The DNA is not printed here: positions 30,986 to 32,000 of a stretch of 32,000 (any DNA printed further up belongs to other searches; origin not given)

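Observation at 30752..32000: Translationally coupled MazG-like NTP pyrophosphohydrolase plus nuclease-fold::DEAH helicase, a candidate uncharacterised defence or DNA-surveillance pair hidden from the ORF track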

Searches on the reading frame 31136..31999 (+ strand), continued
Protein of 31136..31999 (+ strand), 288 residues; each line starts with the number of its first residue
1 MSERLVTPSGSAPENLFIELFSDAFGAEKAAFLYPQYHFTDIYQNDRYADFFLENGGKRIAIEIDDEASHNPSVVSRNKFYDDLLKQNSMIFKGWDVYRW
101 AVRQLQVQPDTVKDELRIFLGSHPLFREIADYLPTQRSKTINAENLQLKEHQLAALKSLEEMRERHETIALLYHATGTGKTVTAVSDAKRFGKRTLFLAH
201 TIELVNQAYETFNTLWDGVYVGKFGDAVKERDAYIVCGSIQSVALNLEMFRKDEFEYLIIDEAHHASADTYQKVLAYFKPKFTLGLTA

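Call 14: search_protein_families(library=pfam, proteins=[L004:10001-12262:+], max_evalue=0.1)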
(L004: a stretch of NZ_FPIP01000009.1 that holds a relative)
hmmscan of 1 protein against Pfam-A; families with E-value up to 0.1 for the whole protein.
L004:10001-12262:+ (753 aa): 10 families
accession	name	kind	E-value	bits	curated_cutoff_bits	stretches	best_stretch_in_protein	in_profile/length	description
PF04851.21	ResIII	-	1.3e-35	123.2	22.5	1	146-292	2-164/164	Type III restriction enzyme, res subunit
PF00271.37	Helicase_C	-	4.9e-17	62.6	23.5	1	368-466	11-109/110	Helicase conserved C-terminal domain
PF18766.7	SWI2_SNF2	-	2e-13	51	26.7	1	152-338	2-203/221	SWI2/SNF2 ATPase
PF00270.35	DEAD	-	8e-12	45.6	26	1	152-292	4-162/167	DEAD/DEAH box helicase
PF00176.29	SNF2-rel_dom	-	0.0033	17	24.9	0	230-302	101-175/290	SNF2-related domain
PF13307.12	Helicase_C_2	-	0.0043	17.5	25.3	1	371-440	8-82/170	Helicase C-terminal domain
PF18741.7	MTES_1575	-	0.0047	17.4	38.2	1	48-117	26-93/96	REase_MTES_1575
PF09848.15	SLFN-g3_helicase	-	0.0072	16.1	24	1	175-268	9-93/354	Schlafen group 3, DNA/RNA helicase domain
PF13401.12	AAA_22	-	0.0074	17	27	1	165-275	3-105/130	AAA domain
PF16203.11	ERCC3_RAD25_C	-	0.067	12.9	27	0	372-466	61-151/248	ERCC3/RAD25/XPB C-terminal helicase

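Call 15: search_protein_families(library=padloc, proteins=[L004:10001-12262:+, L004:12547-14607:-, L004:14607-18044:-], max_evalue=0.01)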
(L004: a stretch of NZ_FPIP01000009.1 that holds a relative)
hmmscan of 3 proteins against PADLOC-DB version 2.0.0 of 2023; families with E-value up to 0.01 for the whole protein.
L004:10001-12262:+ (753 aa): 33 families (the best 25 are shown)
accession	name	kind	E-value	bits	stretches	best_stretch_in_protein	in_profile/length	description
PDLC03658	mREase_IV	-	5e-55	184.7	1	152-490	227-570/953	Type IV methyl-directed restriction enzyme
PDLC03659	mREase_IV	-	4.2e-51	171.8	1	151-481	222-568/945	Type IV methyl-directed restriction enzyme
PDLC02707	PbeA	-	3.7e-34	116.3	2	367-479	517-630/672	PbeA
PDLC02704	PbeA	-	1.6e-28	97.6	3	371-483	529-648/682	PbeA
PDLC03047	REase_I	-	4.9e-22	75.5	2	149-343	345-548/1107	Type I restriction enzyme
PDLC03049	REase_I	-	6.8e-20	68.7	1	157-627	178-684/807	Type I restriction enzyme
PDLC02705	PbeA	-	6.7e-17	58.9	2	366-480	520-634/691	PbeA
PDLC02706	PbeA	-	7e-16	56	2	406-479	599-672/722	PbeA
PDLC03928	PsyrT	-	1.6e-10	38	1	372-465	241-334/689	-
PDLC02703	PbeA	-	3.5e-09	33.8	1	373-481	510-616/626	PbeA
PDLC03653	REase_III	-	4.1e-09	33.1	1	257-466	262-469/883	Type III restriction enzyme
PDLC01089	C3a193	-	4.6e-09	33.2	1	295-485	406-599/983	poss. alt. Cas3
PDLC02864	DpdF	-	4.8e-09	33.5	1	342-487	210-349/610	DpdF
PDLC02870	DpdF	-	1.6e-08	31.5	1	372-480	226-334/534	DpdF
PDLC03042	REase_I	-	1.9e-08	30.2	1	343-484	692-850/1170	Type I restriction enzyme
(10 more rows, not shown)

L004:12547-14607:- (686 aa): 1 family
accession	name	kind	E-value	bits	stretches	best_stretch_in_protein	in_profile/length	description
PDLC04905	PDC-S09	-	0.0066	14.8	0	222-261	35-73/101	-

L004:14607-18044:- (1145 aa): 1 family
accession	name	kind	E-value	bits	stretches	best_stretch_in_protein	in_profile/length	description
PDLC04130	DdmD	-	1.8e-38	130.1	1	212-1107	262-1139/1190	-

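Call 45: search_protein_families(library=pfam, proteins=[L005:12302-15415:+, L008:4718-9481:+, L041:7492-9654:+, L041:12342-12731:+, L041:12771-16076:+, L041:16164-18536:+, L043:12277-13023:+, L043:13046-14863:+], max_evalue=0.001)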
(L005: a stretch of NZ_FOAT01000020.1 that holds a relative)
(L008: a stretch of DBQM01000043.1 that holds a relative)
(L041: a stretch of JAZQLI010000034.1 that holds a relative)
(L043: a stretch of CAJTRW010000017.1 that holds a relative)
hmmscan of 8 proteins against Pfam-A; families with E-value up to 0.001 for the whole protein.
L005:12302-15415:+ (1038 aa): 7 families
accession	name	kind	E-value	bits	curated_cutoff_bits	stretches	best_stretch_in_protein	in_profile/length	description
PF04851.21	ResIII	-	1.3e-36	126.4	22.5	1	311-466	2-164/164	Type III restriction enzyme, res subunit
PF11907.13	DUF3427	-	2.9e-25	89.5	27.7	1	857-1027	99-274/280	Domain of unknown function (DUF3427)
PF00271.37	Helicase_C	-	3e-14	53.6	23.5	1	548-645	12-109/110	Helicase conserved C-terminal domain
PF13091.12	PLDc_2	-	5.6e-11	42.8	27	1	148-275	10-132/132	PLD-like domain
PF09565.16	RE_NgoFVII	-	2.3e-08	34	23.8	1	141-264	10-141/162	NgoFVII restriction endonuclease N-terminal PLD domain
PF18766.7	SWI2_SNF2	-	2e-07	31.3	26.7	1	332-510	17-200/221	SWI2/SNF2 ATPase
PF00270.35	DEAD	-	1.5e-06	28.5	26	1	316-465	3-161/167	DEAD/DEAH box helicase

L008:4718-9481:+ (1588 aa): 11 families
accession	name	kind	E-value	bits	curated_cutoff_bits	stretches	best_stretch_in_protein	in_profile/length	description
PF00580.27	UvrD-helicase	-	7.1e-32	111.6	23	2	1035-1127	2-94/271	UvrD/REP helicase N-terminal domain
PF00270.35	DEAD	-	1.9e-31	109.5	26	1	257-429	2-163/167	DEAD/DEAH box helicase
PF13361.12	UvrD_C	-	1.8e-23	84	25.6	2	1354-1461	231-348/350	UvrD-like helicase C-terminal domain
PF13245.12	AAA_19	-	4.2e-23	82.4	25.1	1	1040-1200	3-134/134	AAA domain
PF00271.37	Helicase_C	-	6.7e-22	78.3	23.5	1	469-575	1-108/110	Helicase conserved C-terminal domain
PF01443.25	Viral_helicase1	-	2.6e-10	40.9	21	1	1410-1458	178-226/228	Viral superfamily 1 RNA helicase core domain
PF13538.12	UvrD_C_2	-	1.4e-09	38.1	27.4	1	1412-1458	3-51/52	UvrD-like helicase C-terminal domain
PF04851.21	ResIII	-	3e-09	37.4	22.5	1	257-387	6-139/164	Type III restriction enzyme, res subunit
PF13604.12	AAA_30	-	5.2e-08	33.3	27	1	1034-1196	2-129/191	AAA domain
PF13401.12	AAA_22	-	1.2e-06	29.3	27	1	1046-1190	4-122/130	AAA domain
PF09848.15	SLFN-g3_helicase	-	0.00016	21.5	24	1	1049-1245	3-181/354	Schlafen group 3, DNA/RNA helicase domain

L041:7492-9654:+ (721 aa): 1 family
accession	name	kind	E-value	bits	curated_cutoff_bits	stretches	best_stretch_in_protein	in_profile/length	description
PF09848.15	SLFN-g3_helicase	-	3.2e-66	224.5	24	1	250-684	1-353/354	Schlafen group 3, DNA/RNA helicase domain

L041:12342-12731:+ (130 aa): 2 families
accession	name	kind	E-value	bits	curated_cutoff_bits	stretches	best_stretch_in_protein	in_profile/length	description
PF14815.12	NUDIX_4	-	1.4e-24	86.5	35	1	9-125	2-113/113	NUDIX domain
PF00293.34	NUDIX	-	2.2e-17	63.7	21.1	1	7-124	5-132/134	NUDIX domain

L041:12771-16076:+ (1102 aa): 8 families
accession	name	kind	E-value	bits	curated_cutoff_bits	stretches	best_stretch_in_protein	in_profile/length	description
PF13604.12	AAA_30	-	2.1e-15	57.4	27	1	693-858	5-169/191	AAA domain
PF01443.25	Viral_helicase1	-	1.2e-12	48.6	21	2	710-818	2-101/228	Viral superfamily 1 RNA helicase core domain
PF13245.12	AAA_19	-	1.6e-11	45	25.1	1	701-816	6-131/134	AAA domain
PF13538.12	UvrD_C_2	-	3.9e-11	43.1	27.4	1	1022-1068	1-50/52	UvrD-like helicase C-terminal domain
PF09848.15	SLFN-g3_helicase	-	2.8e-09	37.2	24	1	707-784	2-88/354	Schlafen group 3, DNA/RNA helicase domain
PF13361.12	UvrD_C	-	4.6e-05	23.4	25.6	1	1026-1073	290-349/350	UvrD-like helicase C-terminal domain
PF07728.20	AAA_5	-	0.00088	19.7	22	0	709-794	2-85/139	AAA domain (dynein-related subfamily)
PF13479.12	AAA_24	-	0.00089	19.6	27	0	709-785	5-74/195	AAA domain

L041:16164-18536:+ (791 aa): 8 families
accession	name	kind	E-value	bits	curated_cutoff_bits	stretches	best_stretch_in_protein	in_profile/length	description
PF04851.21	ResIII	-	2.2e-44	151.7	22.5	1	168-340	2-163/164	Type III restriction enzyme, res subunit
PF08463.15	EcoEI_R_C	-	1.9e-32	113.1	24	1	632-787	1-163/163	EcoEI R protein C-terminal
PF18766.7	SWI2_SNF2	-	5.1e-20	72.5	26.7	1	173-371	1-187/221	SWI2/SNF2 ATPase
PF00270.35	DEAD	-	1.4e-13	51.4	26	1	174-343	4-164/167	DEAD/DEAH box helicase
PF13588.12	HSDR_N_2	-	9.9e-07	29.3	25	1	36-130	15-110/110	Type I restriction enzyme R protein N terminus (HSDR_N)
PF04313.20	HSDR_N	-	1.5e-05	25.4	25.1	0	55-121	123-197/198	Type I restriction enzyme R protein N terminus (HSDR_N)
PF13872.12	AAA_34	-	0.00011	21.7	27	1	197-313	68-188/306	P-loop containing NTP hydrolase pore-1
PF00271.37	Helicase_C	-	0.0005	20.7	23.5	0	426-539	6-109/110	Helicase conserved C-terminal domain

L043:12277-13023:+ (249 aa): 0 families

L043:13046-14863:+ (606 aa): 6 families
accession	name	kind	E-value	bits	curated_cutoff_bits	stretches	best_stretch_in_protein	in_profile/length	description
PF13245.12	AAA_19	-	9.6e-12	45.7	25.1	1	22-157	9-131/134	AAA domain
PF00580.27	UvrD-helicase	-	4.6e-08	33.5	23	1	112-157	210-253/271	UvrD/REP helicase N-terminal domain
PF01443.25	Viral_helicase1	-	4.7e-07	30.3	21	1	27-171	1-115/228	Viral superfamily 1 RNA helicase core domain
PF00270.35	DEAD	-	6.4e-05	23.2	26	1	12-147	2-154/167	DEAD/DEAH box helicase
PF13401.12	AAA_22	-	0.00041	21.1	27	0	27-150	8-122/130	AAA domain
PF13366.12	PDDEXK_3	-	0.00043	21.1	22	0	530-570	66-106/117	PD-(D/E)XK nuclease superfamily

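Call 46: search_solved_structures(query=L004:10001-12259:+, max_evalue=0.01, show_alignments=1)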
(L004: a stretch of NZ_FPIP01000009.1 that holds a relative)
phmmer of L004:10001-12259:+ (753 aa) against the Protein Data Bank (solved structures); distinct sequences matched with E-value up to 0.01: 141 (the best 60 are shown).
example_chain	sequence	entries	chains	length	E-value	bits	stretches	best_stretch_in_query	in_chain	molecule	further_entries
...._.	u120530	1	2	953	2.2e-53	184.8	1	152-491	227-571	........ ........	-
6jde_B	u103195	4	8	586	4.3e-34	121.1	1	150-484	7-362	Putative DNA repair helicase RadD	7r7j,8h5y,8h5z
3h1t_A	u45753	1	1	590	2e-20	75.9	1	169-484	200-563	Type I site-specific restriction-modification system, R (Restriction) subunit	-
6p66_A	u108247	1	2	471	4.4e-16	61.5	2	171-297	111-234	DNA repair protein RAD25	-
2fwr_A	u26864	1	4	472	4.5e-16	61.5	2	171-297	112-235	DNA repair protein RAD25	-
6p4f_A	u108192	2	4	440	2.1e-15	59.3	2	143-297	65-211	DNA-dependent ATPase XPBII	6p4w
5tnu_A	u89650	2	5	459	2.5e-15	59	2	143-297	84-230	DNA-dependent ATPase XPBII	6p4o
6o8h_A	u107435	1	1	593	1.9e-09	39.6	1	371-479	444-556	UvrABC system protein B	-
6o8e_A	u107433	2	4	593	2.3e-09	39.4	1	371-479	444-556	UvrABC system protein B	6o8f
6o8g_A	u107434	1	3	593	2.5e-09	39.2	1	371-479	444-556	UvrABC system protein B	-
2d7d_A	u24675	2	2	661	2.6e-09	39.2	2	159-221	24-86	UvrABC system protein B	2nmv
3v4r_A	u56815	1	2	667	2.6e-09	39.2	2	159-221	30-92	UvrABC system protein B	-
1t5l_A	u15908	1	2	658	2.7e-09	39.1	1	371-479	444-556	UvrABC system protein B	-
1d9z_A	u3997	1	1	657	2.8e-09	39.1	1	371-479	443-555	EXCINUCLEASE UVRABC COMPONENT UVRB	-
2fdc_A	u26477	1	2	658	2.8e-09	39.1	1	371-479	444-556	UvrABC system protein B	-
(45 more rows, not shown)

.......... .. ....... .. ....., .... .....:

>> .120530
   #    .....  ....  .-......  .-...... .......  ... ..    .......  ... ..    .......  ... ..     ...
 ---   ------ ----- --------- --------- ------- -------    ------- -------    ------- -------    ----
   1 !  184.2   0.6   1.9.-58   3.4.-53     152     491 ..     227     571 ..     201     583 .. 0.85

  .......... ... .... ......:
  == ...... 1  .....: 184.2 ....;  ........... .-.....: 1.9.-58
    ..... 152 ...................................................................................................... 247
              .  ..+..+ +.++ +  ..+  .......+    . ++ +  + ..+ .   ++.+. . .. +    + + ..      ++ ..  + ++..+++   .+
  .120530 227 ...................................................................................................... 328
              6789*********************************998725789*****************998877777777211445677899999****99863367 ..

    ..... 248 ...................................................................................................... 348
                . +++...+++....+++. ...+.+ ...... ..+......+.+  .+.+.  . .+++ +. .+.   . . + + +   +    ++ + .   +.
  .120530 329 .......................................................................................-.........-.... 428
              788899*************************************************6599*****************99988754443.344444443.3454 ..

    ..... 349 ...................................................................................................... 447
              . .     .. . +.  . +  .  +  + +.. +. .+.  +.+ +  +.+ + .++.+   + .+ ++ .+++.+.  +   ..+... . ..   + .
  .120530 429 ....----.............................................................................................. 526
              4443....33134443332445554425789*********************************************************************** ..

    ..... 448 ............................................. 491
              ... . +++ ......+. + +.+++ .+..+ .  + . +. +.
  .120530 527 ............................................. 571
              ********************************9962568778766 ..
